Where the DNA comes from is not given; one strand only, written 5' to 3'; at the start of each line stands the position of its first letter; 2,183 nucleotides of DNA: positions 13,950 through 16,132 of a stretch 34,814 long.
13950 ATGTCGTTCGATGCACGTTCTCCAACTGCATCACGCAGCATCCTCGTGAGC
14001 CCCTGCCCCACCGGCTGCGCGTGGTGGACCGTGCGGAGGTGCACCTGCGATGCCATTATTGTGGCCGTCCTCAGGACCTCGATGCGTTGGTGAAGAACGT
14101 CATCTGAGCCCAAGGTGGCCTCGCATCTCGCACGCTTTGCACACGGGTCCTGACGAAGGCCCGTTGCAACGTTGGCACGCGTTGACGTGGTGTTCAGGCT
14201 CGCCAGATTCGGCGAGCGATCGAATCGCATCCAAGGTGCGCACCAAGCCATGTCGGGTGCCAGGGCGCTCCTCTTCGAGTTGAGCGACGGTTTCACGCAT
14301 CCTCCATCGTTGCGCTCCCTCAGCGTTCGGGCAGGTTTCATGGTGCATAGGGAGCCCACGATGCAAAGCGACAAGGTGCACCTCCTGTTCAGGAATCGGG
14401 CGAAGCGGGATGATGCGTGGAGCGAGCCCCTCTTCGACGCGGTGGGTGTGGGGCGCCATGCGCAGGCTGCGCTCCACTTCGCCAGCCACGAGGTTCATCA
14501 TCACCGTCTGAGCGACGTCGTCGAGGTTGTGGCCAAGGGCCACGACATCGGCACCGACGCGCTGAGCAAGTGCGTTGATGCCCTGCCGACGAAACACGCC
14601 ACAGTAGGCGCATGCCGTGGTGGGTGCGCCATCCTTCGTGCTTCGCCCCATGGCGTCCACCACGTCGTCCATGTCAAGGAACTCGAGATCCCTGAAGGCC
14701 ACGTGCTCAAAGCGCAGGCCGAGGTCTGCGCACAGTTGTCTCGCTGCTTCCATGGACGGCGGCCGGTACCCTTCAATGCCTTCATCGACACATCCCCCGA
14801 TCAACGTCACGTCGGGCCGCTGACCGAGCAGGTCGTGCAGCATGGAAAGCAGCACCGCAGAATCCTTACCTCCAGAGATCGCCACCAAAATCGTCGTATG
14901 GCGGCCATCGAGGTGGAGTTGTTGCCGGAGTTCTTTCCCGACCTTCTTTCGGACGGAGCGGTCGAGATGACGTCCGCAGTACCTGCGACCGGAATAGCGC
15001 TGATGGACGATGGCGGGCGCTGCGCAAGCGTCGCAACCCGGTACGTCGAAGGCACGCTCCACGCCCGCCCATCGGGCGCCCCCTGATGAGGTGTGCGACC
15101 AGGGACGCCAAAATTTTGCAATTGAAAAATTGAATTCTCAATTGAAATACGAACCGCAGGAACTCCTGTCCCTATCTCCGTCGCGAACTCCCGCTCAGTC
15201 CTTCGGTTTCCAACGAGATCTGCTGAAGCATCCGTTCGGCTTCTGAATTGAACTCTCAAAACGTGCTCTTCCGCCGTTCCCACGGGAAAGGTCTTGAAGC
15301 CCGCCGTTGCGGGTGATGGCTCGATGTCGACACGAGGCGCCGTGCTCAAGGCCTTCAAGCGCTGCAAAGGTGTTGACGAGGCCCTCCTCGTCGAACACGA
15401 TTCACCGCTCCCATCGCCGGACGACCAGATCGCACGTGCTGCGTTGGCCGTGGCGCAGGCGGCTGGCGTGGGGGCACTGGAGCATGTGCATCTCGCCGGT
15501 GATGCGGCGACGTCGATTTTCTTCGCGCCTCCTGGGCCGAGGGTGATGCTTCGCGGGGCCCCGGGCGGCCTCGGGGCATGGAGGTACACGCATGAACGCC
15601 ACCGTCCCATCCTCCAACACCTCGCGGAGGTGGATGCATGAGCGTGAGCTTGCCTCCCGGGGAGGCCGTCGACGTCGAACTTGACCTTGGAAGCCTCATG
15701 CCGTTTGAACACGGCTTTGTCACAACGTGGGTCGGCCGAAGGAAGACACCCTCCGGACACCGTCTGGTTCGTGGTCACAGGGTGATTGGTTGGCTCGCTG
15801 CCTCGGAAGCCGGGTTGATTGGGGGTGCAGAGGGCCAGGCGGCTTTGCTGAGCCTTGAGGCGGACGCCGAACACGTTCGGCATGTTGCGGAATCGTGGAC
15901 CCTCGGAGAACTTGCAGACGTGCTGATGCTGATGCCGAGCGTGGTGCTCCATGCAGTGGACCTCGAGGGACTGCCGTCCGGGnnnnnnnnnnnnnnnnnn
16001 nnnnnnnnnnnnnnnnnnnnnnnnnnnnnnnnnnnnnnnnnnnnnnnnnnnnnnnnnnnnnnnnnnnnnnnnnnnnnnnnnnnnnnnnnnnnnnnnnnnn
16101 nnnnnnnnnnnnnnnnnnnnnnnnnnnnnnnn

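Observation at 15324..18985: Coupled three-gene operon: Roadblock/LC7-like protein, 1027-aa Roadblock-plus-coiled-coil giant, 2-TM miniprotein, with no NTPase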

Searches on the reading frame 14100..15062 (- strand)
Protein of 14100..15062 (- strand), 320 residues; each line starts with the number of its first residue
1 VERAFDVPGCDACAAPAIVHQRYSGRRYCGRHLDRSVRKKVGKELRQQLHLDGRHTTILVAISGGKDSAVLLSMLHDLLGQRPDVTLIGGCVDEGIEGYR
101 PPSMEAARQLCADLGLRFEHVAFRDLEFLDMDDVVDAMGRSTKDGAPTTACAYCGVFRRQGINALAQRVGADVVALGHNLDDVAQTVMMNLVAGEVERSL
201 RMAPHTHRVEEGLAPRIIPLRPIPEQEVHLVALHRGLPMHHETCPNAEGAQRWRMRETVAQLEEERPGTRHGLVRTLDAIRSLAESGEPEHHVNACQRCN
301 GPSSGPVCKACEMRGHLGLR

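Call 22: search_protein_families(library=pfam, proteins=[window:14100-15062:-], max_evalue=0.001)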
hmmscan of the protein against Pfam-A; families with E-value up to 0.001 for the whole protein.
window:14100-15062:- (320 aa): 4 families
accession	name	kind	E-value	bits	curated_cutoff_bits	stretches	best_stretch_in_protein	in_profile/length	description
PF01171.26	ATP_bind_3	-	3.4e-10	40.4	27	1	58-231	2-155/182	PP-loop family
PF22082.2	TtuA_LIM_N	-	1.4e-05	25.5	27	1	10-33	2-25/26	2-thiouridine synthetase TtuA, N-terminal LIM domain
PF03054.22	tRNA_Me_trans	-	2e-05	24.8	20.6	1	57-183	2-131/202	tRNA methyl transferase HUP domain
PF16503.10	zn-ribbon_14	-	0.00025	20.9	34.9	1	295-312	2-19/32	Zinc-ribbon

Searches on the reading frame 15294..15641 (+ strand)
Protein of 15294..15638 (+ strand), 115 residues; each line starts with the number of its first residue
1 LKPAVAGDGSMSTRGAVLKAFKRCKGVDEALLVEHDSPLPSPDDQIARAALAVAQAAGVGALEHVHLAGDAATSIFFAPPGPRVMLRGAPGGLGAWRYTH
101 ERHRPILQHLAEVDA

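Call 3: search_protein_families(library=pfam, proteins=[window:15324-15641:+], max_evalue=1)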
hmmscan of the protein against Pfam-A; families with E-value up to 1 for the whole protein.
window:15324-15641:+ (105 aa): 0 families

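Call 4: search_protein_families(library=ncbifam, proteins=[window:15324-15641:+], max_evalue=1)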
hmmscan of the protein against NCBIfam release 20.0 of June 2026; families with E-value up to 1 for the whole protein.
window:15324-15641:+ (105 aa): 0 families
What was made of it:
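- Tried and rejected: Pfam and NCBIfam on the three proteins found nothing but coiled-coil noise (calls 3, 4).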

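Call 11: find_homologous_proteins(query=window:15294-15638:+, max_evalue=0.01)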
Query window:15294-15638:+ (115 aa): 2 proteins with E <= 0.01 among 156 candidates.
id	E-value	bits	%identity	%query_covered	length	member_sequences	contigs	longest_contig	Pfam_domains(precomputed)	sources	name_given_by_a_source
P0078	1.4e-62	227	100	91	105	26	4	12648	-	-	-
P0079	4.4e-59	216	84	100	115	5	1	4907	-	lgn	-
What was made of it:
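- Tried and rejected: A word-index search with gene 1 alone found only 2 proteins (call 11).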

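Call 14: find_homologous_proteins(query=A1, max_evalue=0.01)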
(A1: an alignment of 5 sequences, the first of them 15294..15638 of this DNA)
Query A1 (5 sequences) (115 aa, profile of the alignment): 96 proteins with E <= 0.01 among 3949 candidates.
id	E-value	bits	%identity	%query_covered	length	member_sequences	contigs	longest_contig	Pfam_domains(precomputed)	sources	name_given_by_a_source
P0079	1.2e-50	188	84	100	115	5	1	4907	-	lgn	-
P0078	4.3e-43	164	100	91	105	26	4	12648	-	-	-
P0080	2.0e-39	152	33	100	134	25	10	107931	-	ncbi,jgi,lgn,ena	-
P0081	7.2e-36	141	35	97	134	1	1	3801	-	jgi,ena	-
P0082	6.2e-35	138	33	93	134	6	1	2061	-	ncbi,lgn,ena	-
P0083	1.1e-34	137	32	97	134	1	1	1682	-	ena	-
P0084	1.0e-33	134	30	55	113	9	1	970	-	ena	-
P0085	2.0e-31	126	29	97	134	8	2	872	-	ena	-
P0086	4.3e-31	125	34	97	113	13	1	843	-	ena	-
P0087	1.4e-29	120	33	97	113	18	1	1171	-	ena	-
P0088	2.0e-29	120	-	-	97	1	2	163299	-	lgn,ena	-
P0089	2.1e-29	120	31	89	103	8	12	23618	-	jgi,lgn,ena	-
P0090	3.8e-29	119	31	89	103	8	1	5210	-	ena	-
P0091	1.2e-27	114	36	93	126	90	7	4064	-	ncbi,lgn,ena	-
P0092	1.0e-26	111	36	93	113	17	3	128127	-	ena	-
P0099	3.0e-24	103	27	84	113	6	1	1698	PF03259.24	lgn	-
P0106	3.0e-23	100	31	43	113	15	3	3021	PF03259.24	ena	-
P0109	6.1e-23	99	28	84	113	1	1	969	PF03259.24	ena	-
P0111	7.8e-23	99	30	79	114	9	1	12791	PF03259.24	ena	-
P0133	4.9e-21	93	-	-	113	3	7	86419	PF03259.24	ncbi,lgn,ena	-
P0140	5.0e-20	90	25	84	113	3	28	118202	PF03259.24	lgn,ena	-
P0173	1.8e-8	53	-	-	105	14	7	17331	-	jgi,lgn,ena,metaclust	jgi:predicted regulator of Ras-like GTPase activity (Roadblock/LC7/MglB family)|metaclust:\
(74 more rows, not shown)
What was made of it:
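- JGI labels one gene 1 ortholog 'predicted regulator of Ras-like GTPase activity' (call 14).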

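Call 16: search_protein_families(library=pfam, alignment_id=A2, max_evalue=1)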
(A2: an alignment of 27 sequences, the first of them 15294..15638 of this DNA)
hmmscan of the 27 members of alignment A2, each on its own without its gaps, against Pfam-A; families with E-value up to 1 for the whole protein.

A. member 1, window:15294-15638:+ (115 aa): 0 families

B. families by the number of members that match (of 27 scanned): 8 families
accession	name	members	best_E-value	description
PF03259.23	Robl_LC7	10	2e-07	Roadblock/LC7 domain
PF17152.10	CHASE8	4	0.0012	Periplasmic sensor domain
PF13456.12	RVT_3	2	0.0044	Reverse transcriptase-like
PF14593.12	PH_3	2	0.11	PH domain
PF00317.26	Ribonuc_red_lgN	1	0.0044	Ribonucleotide reductase, all-alpha domain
PF23130.1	IcmW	1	0.038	IcmW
PF03959.19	FSH1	1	0.056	Serine hydrolase (FSH1)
PF01590.32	GAF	1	0.096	GAF domain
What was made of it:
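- On Roadblock/LC7 (Pfam PF03259): gene 1: However, 10 of 27 family members hit PF03259 at E <= 1, best E 2e-7 (call 16), and several orthologs carry a precomputed PF03259 hit (call 14).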

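Call 17: search_solved_structures(query=A2, max_evalue=10, show_alignments=2)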
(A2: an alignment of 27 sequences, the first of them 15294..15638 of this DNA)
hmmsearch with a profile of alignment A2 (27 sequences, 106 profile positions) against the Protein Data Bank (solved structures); distinct sequences matched with E-value up to 10: 13.
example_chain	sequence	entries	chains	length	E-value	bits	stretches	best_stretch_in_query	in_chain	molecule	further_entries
7f8m_A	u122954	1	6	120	7.1e-05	26.3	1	6-87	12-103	Robl_LC7 domain-containing protein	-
3leq_A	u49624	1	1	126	0.025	18.1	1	3-101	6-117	uncharacterized protein cvnB5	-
9jue_D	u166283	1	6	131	0.059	17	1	12-101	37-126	Roadblock/LC7 domain protein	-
7ct3_A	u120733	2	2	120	0.65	13.6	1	29-94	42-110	Mutual gliding motility protein C (MglC) | Mutual gliding motility protein C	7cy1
2ip4_A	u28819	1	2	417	1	13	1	12-79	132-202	Phosphoribosylamine--glycine ligase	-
5j80_A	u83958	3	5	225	1.3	12.6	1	4-76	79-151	Heat shock protein HSP 90-alpha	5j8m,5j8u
5j6m_A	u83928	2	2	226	1.3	12.6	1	4-76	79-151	Heat shock protein HSP 90-alpha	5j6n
5j6l_A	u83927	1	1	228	1.4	12.6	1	4-76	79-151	Heat shock protein HSP 90-alpha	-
1nqf_A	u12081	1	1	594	1.8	12.2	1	45-85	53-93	Vitamin B12 receptor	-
2gsk_A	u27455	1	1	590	1.8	12.2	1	45-85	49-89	Vitamin B12 transporter btuB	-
1nqe_A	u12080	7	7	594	1.8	12.2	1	45-85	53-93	Vitamin B12 receptor | Vitamin B12 transporter btuB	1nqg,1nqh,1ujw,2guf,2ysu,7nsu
3m8b_A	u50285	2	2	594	1.8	12.2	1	45-85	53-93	Vitamin B12 transporter btuB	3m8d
3rgn_A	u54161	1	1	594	1.9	12.2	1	45-85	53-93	Vitamin B12 transporter BtuB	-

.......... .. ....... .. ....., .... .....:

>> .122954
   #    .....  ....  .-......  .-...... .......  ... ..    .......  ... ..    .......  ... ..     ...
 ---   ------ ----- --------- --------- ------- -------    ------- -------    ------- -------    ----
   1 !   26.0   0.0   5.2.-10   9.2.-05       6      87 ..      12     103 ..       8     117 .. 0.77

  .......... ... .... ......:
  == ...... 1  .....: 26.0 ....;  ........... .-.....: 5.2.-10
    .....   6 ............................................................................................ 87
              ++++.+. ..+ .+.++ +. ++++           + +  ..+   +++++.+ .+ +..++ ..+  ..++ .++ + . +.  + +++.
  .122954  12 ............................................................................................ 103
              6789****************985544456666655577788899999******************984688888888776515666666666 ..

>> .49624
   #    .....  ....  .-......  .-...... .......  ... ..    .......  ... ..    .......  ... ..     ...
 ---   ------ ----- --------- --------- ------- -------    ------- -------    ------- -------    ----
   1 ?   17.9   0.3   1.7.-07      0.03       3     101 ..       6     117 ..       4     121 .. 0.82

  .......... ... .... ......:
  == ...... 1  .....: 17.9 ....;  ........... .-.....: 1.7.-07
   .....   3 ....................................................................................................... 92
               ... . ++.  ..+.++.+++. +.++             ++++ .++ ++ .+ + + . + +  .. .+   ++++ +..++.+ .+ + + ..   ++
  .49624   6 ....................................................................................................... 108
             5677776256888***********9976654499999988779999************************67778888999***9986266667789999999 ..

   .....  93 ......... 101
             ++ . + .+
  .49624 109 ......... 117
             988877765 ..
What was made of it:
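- Closest known: MglB / MglC Roadblock proteins of the MglA polarity module. Same: MglC 7ct3 is among the weaker PDB-sequence hits of the gene 1 family profile (E 0.65; call 17).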

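Call 62: find_encoding_contigs(protein=P0173, flank=8000, max_places=2)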
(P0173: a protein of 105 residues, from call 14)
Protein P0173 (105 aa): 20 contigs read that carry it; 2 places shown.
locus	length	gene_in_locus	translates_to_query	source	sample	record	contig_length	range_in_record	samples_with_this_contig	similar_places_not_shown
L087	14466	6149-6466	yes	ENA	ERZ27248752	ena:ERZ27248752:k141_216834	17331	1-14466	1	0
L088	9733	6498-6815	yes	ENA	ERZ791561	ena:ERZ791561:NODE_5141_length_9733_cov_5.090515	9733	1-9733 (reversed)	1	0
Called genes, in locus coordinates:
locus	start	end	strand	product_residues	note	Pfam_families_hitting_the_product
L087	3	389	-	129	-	?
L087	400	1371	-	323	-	PF00288:GHMP_kinases_N, PF08544:GHMP_kinases_C (weak)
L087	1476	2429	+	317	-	PF02729:OTCace_N, PF00185:OTCace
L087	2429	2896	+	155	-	PF01948:PyrI, PF02748:PyrI_C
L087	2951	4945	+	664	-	PF08309:LVIVD (faint)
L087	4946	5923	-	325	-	PF22082:TtuA_LIM_N, PF01171:ATP_bind_3 (weak), PF16503:zn-ribbon_14 (weak)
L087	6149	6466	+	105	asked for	-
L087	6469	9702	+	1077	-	-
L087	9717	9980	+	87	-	-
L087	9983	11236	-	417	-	-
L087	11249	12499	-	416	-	PF01882:DUF58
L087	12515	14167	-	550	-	PF14258:DUF4350 (faint)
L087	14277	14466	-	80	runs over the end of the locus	PF05239:PRC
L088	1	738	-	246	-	?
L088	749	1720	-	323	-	PF00288:GHMP_kinases_N, PF08544:GHMP_kinases_C (weak)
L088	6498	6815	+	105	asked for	-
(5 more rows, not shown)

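Call 72: search_protein_families(library=padloc, proteins=[window:15294-15638:+], max_evalue=0.01)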
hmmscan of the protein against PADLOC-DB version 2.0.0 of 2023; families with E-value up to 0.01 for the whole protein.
window:15294-15638:+ (115 aa): 0 families

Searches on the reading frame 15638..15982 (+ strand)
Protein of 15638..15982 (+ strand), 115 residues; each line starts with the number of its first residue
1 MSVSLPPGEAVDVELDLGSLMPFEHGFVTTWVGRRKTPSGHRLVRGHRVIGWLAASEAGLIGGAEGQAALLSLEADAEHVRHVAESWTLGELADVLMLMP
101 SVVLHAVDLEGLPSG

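Call 50: search_protein_families(library=pfam, proteins=[window:15638-15982:+], max_evalue=10)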
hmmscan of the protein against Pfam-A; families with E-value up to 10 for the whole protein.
seq(115 aa): 0 families
